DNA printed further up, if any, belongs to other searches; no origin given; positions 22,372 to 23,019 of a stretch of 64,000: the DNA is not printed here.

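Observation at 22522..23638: Two cysteine-rich genes of unknown function wedged between aprA and qmoA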

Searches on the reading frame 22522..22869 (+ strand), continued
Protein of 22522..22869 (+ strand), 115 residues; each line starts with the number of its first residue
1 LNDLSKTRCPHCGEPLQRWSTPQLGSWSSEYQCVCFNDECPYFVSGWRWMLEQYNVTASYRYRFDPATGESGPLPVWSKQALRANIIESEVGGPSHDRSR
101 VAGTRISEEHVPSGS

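Call 87: search_protein_representatives(alignment_id=A4)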
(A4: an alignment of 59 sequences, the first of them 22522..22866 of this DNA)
Query: 59 sequences, 93 profile positions. Proteins with E-value up to 0.001 (for the whole library): 273; up to 1e-10: 169; up to 1e-30: 16. The best 150 are listed.
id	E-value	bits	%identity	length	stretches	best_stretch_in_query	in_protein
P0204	1.1e-41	156.9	-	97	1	3-90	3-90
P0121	8.1e-40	150.9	-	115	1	2-90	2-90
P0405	1.7e-38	146.7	-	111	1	2-91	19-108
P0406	4.2e-36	139.0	-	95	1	5-88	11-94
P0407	9.0e-36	138.0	-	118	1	2-89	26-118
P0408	1.8e-35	137.0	-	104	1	6-90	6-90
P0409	2.0e-35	136.8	-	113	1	4-90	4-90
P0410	6.5e-35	135.2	-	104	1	4-90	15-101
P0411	1.8e-34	133.8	-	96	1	5-91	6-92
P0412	4.7e-34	132.4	-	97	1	1-89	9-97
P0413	4.9e-33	129.2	-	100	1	3-90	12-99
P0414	7.1e-33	128.7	-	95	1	4-89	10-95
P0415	8.6e-33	128.4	-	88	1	4-88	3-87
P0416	8.6e-32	125.2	-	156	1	5-90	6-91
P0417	1.0e-31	125.0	-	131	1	5-90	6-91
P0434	8.0e-25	102.9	-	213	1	6-90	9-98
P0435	9.1e-25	102.7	-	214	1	4-90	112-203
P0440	1.6e-23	98.7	-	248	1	5-89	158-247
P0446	9.6e-23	96.2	-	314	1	4-92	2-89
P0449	2.7e-22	94.8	-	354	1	5-88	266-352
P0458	3.1e-21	91.4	-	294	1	5-89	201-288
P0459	3.2e-21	91.3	-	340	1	5-90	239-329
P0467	3.3e-20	88.1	-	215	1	4-89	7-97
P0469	6.3e-20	87.2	-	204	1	5-90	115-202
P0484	7.6e-18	80.5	-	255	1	5-90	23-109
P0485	7.7e-18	80.5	-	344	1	5-89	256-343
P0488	1.2e-17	79.9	-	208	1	3-89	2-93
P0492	2.4e-17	78.9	-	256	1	3-90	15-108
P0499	1.1e-16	76.8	-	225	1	3-91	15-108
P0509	5.9e-16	74.4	-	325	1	4-85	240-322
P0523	9.0e-15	70.6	-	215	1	10-88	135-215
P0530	4.8e-14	68.3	-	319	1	5-90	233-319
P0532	1.0e-13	67.3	-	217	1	5-91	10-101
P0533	1.1e-13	67.2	-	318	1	5-81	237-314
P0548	1.6e-12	63.5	-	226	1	5-89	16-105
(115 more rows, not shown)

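Call 88: search_protein_families(library=pfam, proteins=[P0449, P0459, P0485, P0530, P0509, P0533, P0446, P0458, P0440, P0435], max_evalue=0.001)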
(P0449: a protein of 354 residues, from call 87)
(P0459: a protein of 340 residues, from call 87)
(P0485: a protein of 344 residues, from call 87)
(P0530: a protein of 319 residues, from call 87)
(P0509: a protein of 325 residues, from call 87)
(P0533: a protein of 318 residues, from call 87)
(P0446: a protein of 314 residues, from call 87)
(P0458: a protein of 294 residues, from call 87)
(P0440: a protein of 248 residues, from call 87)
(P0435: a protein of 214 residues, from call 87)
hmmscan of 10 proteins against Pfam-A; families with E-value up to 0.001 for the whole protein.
P0449 (354 aa): 7 families
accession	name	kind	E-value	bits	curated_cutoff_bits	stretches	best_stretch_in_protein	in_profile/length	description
PF08241.18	Methyltransf_11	-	2.2e-11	44.6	21.2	1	86-158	19-94/95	Methyltransferase domain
PF13649.12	Methyltransf_25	-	7.5e-07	30.2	27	1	86-155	22-97/97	Methyltransferase domain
PF13847.12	Methyltransf_31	-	7.7e-07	29.3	27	1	99-179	48-127/145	Methyltransferase domain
PF13489.12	Methyltransf_23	-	4.3e-05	23.7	27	1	81-167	38-124/164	Methyltransferase domain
PF01209.24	Ubie_methyltran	-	6.6e-05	22.8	20.1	1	115-162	107-155/233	ubiE/COQ5 methyltransferase family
PF04606.18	Ogr_Delta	-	0.00014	22.1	26.3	1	270-314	2-43/47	Ogr/Delta-like zinc finger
PF08242.18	Methyltransf_12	-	0.00018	22.6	30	1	81-157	16-98/98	Methyltransferase domain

P0459 (340 aa): 1 family
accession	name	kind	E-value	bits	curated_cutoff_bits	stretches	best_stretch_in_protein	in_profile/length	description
PF08241.18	Methyltransf_11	-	0.00032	21.7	21.2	1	99-142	51-94/95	Methyltransferase domain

P0485 (344 aa): 2 families
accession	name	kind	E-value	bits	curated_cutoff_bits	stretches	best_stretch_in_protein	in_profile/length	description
PF08241.18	Methyltransf_11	-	3.4e-08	34.5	21.2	1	108-161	44-94/95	Methyltransferase domain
PF13649.12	Methyltransf_25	-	7.3e-05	23.8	27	1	91-157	24-96/97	Methyltransferase domain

P0530 (319 aa): 2 families
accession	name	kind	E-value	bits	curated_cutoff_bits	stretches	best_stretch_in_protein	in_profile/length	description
PF08241.18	Methyltransf_11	-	8.7e-09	36.3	21.2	1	77-138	30-94/95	Methyltransferase domain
PF13649.12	Methyltransf_25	-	0.00018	22.6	27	1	87-135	50-97/97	Methyltransferase domain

P0509 (325 aa): 1 family
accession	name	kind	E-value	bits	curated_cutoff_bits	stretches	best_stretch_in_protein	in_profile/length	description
PF08241.18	Methyltransf_11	-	2.5e-07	31.7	21.2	1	96-148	46-95/95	Methyltransferase domain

P0533 (318 aa): 5 families
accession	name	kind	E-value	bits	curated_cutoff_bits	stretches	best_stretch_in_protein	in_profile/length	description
PF08241.18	Methyltransf_11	-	3.6e-09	37.6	21.2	1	86-135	48-94/95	Methyltransferase domain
PF13649.12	Methyltransf_25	-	3.7e-06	28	27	1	83-132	49-97/97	Methyltransferase domain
PF13847.12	Methyltransf_31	-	4.1e-06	27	27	1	85-140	59-113/145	Methyltransferase domain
PF13489.12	Methyltransf_23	-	8.1e-06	26.1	27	1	30-146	9-128/164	Methyltransferase domain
PF08242.18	Methyltransf_12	-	8.5e-05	23.7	30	1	82-134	44-98/98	Methyltransferase domain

P0446 (314 aa): 5 families
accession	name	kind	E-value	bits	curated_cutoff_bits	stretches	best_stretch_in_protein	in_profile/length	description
PF08241.18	Methyltransf_11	-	2.9e-11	44.3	21.2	1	165-239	18-95/95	Methyltransferase domain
PF04606.18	Ogr_Delta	-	4.1e-06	27.1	26.3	1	6-41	1-36/47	Ogr/Delta-like zinc finger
PF13649.12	Methyltransf_25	-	1.1e-05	26.4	27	1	187-235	48-97/97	Methyltransferase domain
PF08242.18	Methyltransf_12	-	0.00016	22.8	30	1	166-237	21-98/98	Methyltransferase domain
PF13847.12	Methyltransf_31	-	0.00082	19.5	27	0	195-243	66-113/145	Methyltransferase domain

P0458 (294 aa): 4 families
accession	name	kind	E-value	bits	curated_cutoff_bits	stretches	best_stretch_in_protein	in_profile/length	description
PF08241.18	Methyltransf_11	-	1.1e-10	42.4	21.2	1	20-92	19-94/95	Methyltransferase domain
PF13649.12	Methyltransf_25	-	7.5e-07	30.2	27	1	3-89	2-97/97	Methyltransferase domain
PF13847.12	Methyltransf_31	-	1.7e-05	25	27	1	40-101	57-119/145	Methyltransferase domain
PF04606.18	Ogr_Delta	-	0.00048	20.4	26.3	1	205-250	2-44/47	Ogr/Delta-like zinc finger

P0440 (248 aa): 1 family
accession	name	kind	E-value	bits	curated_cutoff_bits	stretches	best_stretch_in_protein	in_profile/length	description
PF00512.31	HisKA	-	1.1e-06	29.1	26.9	1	48-94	2-48/66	His Kinase A (phospho-acceptor) domain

P0435 (214 aa): 0 families
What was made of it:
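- The recurrent fusion of zr to methyltransferases is not what an electron-carrier adaptor would predict (call 88).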

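Call 89: search_protein_families(library=pfam, proteins=[P0434, P0467, P0484, P0488, P0492, P0499, P0532, P0548, P0469, P0523], max_evalue=0.01)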
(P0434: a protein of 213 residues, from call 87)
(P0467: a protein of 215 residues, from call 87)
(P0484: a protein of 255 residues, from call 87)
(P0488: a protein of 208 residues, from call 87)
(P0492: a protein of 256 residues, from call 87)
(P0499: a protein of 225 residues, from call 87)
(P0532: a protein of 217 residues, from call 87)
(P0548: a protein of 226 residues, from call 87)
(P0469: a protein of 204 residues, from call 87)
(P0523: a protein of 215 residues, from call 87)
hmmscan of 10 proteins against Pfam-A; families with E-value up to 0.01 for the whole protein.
P0434 (213 aa): 3 families
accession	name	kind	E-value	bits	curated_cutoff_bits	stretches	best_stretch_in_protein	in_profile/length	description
PF13248.11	Zn_ribbon_3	-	5.7e-05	22.9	27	1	188-208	2-22/26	zinc-ribbon domain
PF18912.6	DZR_2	-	0.00041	20.6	27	1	187-212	6-31/56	Double zinc ribbon domain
PF04606.18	Ogr_Delta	-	0.00056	20.2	26.3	1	11-58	1-43/47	Ogr/Delta-like zinc finger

P0467 (215 aa): 12 families
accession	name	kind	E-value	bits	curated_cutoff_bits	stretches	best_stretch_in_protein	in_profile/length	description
PF13248.11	Zn_ribbon_3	-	7.2e-09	35.3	27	1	189-213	2-26/26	zinc-ribbon domain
PF10571.15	UPF0547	-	3.4e-05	24.3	29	1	191-210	2-21/26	Uncharacterised protein family UPF0547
PF12773.13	DZR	-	4e-05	24.1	27.3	1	192-213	1-22/45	Double zinc ribbon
PF13240.11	Zn_Ribbon_1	-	6.9e-05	22.9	25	0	192-213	2-23/23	zinc-ribbon domain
PF07191.17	Zn_ribbon_6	-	0.00014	22.2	25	0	183-214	10-40/67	Double zinc ribbon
PF18912.6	DZR_2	-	0.00015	22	27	0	190-213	8-31/56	Double zinc ribbon domain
PF03130.22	HEAT_PBS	-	0.00033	21.4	20.9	1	142-164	1-23/27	PBS lyase HEAT-like repeat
PF04606.18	Ogr_Delta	-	0.001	19.4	26.3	1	12-60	2-45/47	Ogr/Delta-like zinc finger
PF09723.15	Zn_ribbon_8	-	0.0015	18.9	34.4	0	7-21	24-39/41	Zinc ribbon domain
PF13646.12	HEAT_2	-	0.0016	19.1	27.7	1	108-164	15-69/88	HEAT repeats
PF05810.19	NinF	-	0.0038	17.6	27.5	0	12-20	2-10/25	NinF protein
PF05605.18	zf-Di19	-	0.0075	16.9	27.5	0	190-211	3-23/54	Drought induced 19 protein (Di19), zinc-binding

P0484 (255 aa): 2 families
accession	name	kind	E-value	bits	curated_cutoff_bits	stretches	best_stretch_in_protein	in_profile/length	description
PF13924.12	Lipocalin_5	-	1.8e-21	77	25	1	128-255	2-142/142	Lipocalin-like domain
PF04606.18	Ogr_Delta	-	2.5e-06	27.7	26.3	1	27-72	2-45/47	Ogr/Delta-like zinc finger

P0488 (208 aa): 5 families
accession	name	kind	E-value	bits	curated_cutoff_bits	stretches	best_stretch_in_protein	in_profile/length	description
PF13248.11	Zn_ribbon_3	-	7.2e-05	22.6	27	1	182-202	2-22/26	zinc-ribbon domain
PF18912.6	DZR_2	-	0.0023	18.2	27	1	181-206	6-31/56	Double zinc ribbon domain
PF13646.12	HEAT_2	-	0.0026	18.4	27.7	1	116-170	30-84/88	HEAT repeats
PF12773.13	DZR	-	0.0036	17.9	27.3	0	185-203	1-19/45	Double zinc ribbon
PF02317.23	Octopine_DH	-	0.0037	17.7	30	1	89-200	14-133/150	NAD/NADP octopine/nopaline dehydrogenase, alpha-helical domain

P0492 (256 aa): 0 families

P0499 (225 aa): 8 families
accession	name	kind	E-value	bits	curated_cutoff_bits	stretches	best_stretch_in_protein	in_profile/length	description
PF13248.11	Zn_ribbon_3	-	6.9e-09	35.3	27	1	198-221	2-25/26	zinc-ribbon domain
PF18912.6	DZR_2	-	0.00019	21.6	27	1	197-222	6-31/56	Double zinc ribbon domain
PF12773.13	DZR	-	0.00036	21.1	27.3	1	201-222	1-22/45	Double zinc ribbon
PF04606.18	Ogr_Delta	-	0.00049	20.4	26.3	1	20-67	1-43/47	Ogr/Delta-like zinc finger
PF13240.11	Zn_Ribbon_1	-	0.0016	18.6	25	0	201-221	2-22/23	zinc-ribbon domain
PF13646.12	HEAT_2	-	0.0034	18.1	27.7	1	138-173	36-69/88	HEAT repeats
PF10571.15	UPF0547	-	0.0053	17.3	29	1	199-219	1-21/26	Uncharacterised protein family UPF0547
PF01155.25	HypA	-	0.0064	16.9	28.9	0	183-221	55-95/112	Hydrogenase/urease nickel incorporation, metallochaperone, hypA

P0532 (217 aa): 0 families

P0548 (226 aa): 6 families
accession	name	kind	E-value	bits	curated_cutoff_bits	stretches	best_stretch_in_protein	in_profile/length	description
PF13646.12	HEAT_2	-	0.00073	20.2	27.7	1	121-173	20-70/88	HEAT repeats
PF13248.11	Zn_ribbon_3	-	0.00078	19.3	27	0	197-219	2-24/26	zinc-ribbon domain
PF13240.11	Zn_Ribbon_1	-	0.0015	18.7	25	1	200-218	2-20/23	zinc-ribbon domain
PF12773.13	DZR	-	0.0021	18.6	27.3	1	200-219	1-20/45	Double zinc ribbon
PF12760.12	Zn_ribbon_IS1595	-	0.0042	17.5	25.4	1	9-30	10-30/46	Transposase zinc-ribbon domain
PF15616.11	TerY_C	-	0.0098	16.4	28.4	0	182-215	60-92/129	TerY-C metal binding domain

P0469 (204 aa): 1 family
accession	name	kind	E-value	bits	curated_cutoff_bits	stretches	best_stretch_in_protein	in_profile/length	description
PF04606.18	Ogr_Delta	-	0.0002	21.7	26.3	1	118-165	1-45/47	Ogr/Delta-like zinc finger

P0523 (215 aa): 0 families
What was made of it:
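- zr is also fused to HEAT/zinc-ribbon and lipocalin-like domains (call 89), so the methyltransferase link is not exclusive. Fusions to methyltransferases and HEAT repeats do not suggest a transcription factor (calls 88, 89). The zr domain has diverse fusion partners (calls 88, 89).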

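Call 90: search_protein_families(library=pfam, proteins=[L088:4840-5601:+, L114:8435-9196:+, L153:8289-9035:+], max_evalue=5)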
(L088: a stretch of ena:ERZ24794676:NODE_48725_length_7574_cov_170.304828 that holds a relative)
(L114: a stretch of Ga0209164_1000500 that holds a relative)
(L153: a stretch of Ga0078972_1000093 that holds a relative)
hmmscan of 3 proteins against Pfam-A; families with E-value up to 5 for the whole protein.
L088:4840-5601:+ (254 aa): 1 family
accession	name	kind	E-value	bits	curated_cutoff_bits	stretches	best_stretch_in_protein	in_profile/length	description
PF02810.21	SEC-C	-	8.3e-11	42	20.4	1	6-23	1-18/19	SEC-C motif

L114:8435-9196:+ (254 aa): 1 family
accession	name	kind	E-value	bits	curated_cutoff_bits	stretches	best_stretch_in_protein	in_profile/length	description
PF02810.21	SEC-C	-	6.3e-11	42.4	20.4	1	6-23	1-18/19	SEC-C motif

L153:8289-9035:+ (249 aa): 1 family
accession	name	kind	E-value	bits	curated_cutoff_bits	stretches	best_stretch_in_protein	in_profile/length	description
PF02810.21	SEC-C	-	1.1e-10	41.6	20.4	1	6-23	1-18/19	SEC-C motif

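Call 91: search_solved_structures(query=L088:4840-5601:+, max_evalue=5)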
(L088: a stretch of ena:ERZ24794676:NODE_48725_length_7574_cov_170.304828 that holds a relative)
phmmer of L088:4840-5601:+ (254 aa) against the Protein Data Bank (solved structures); distinct sequences matched with E-value up to 5: 7.
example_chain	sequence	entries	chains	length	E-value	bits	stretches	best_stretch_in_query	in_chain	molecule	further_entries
1sx0_A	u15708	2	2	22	4.2e-07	33.1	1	3-22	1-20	SecA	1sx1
1tm6_A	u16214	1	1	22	1.3e-06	31.5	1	5-22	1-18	Preprotein translocase secA subunit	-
1ozb_I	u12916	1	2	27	1.9e-06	31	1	4-23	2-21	Preprotein translocase secA subunit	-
9l6b_C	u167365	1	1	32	7.3e-06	29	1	3-21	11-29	UPF0225 protein YchJ -C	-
3iqy_A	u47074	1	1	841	0.18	14.6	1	4-22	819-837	Protein translocase subunit secA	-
1tf2_A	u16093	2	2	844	0.18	14.6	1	4-22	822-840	Preprotein translocase secA subunit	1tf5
2i9w_A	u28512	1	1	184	2.5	10.9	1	6-21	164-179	Hypothetical protein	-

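Call 96: fold_search(model_id=the predicted structure, library=viral)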
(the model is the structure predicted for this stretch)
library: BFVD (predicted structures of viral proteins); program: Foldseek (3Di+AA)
matches with E <= 10: 634; with E <= 0.001: 0
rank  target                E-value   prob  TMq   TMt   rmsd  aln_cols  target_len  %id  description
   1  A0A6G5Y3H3            8.8e-02  0.30  0.25  0.15  19.9       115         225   13  (no name in the UniProt tables at hand)
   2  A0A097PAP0            1.5e-01  0.20  0.17  0.24  11.8       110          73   16  Uncharacterized protein [Delftia phage RG-2014]
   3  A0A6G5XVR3            3.4e-01  0.25  0.27  0.30   6.6        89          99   10  (no name in the UniProt tables at hand)
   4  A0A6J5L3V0            3.6e-01  0.20  0.26  0.29  14.6       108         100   16  Uncharacterized protein [uncultured Caudovirales phage]
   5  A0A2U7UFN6            5.2e-01  0.04  0.14  0.10  21.6       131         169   18  Uncharacterized protein [Pandoravirus macleodensis]
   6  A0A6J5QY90            5.8e-01  0.14  0.20  0.24  14.6        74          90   12  Uncharacterized protein [uncultured Caudovirales phage]
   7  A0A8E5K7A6            6.6e-01  0.15  0.22  0.21  12.0        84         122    7  (no name in the UniProt tables at hand)
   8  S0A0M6                7.4e-01  0.13  0.22  0.31   6.5        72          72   14  Uncharacterized protein [Cellulophaga phage phi10:1]
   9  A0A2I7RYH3            7.4e-01  0.09  0.21  0.25  11.2       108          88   11  (no name in the UniProt tables at hand)
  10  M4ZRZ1                7.4e-01  0.05  0.15  0.14  15.0       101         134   16  Uncharacterized protein [Bacillus phage PM1]
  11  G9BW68                7.9e-01  0.09  0.16  0.18  15.2       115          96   12  (no name in the UniProt tables at hand)
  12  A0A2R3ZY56            7.9e-01  0.08  0.21  0.17  11.5        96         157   11  (no name in the UniProt tables at hand)
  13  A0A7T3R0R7            8.4e-01  0.10  0.25  0.07  13.3        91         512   13  Glycoprotein (Fragment) [Soybean thrips bunya-like virus 8]
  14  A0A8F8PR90            8.9e-01  0.06  0.13  0.13  12.4        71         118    8  Uncharacterized protein [Clandestinovirus]
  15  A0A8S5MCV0            9.5e-01  0.13  0.16  0.13  14.7        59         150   20  Nucleoid-associated protein (Fragment) [Podoviridae sp. ct7Kl21]
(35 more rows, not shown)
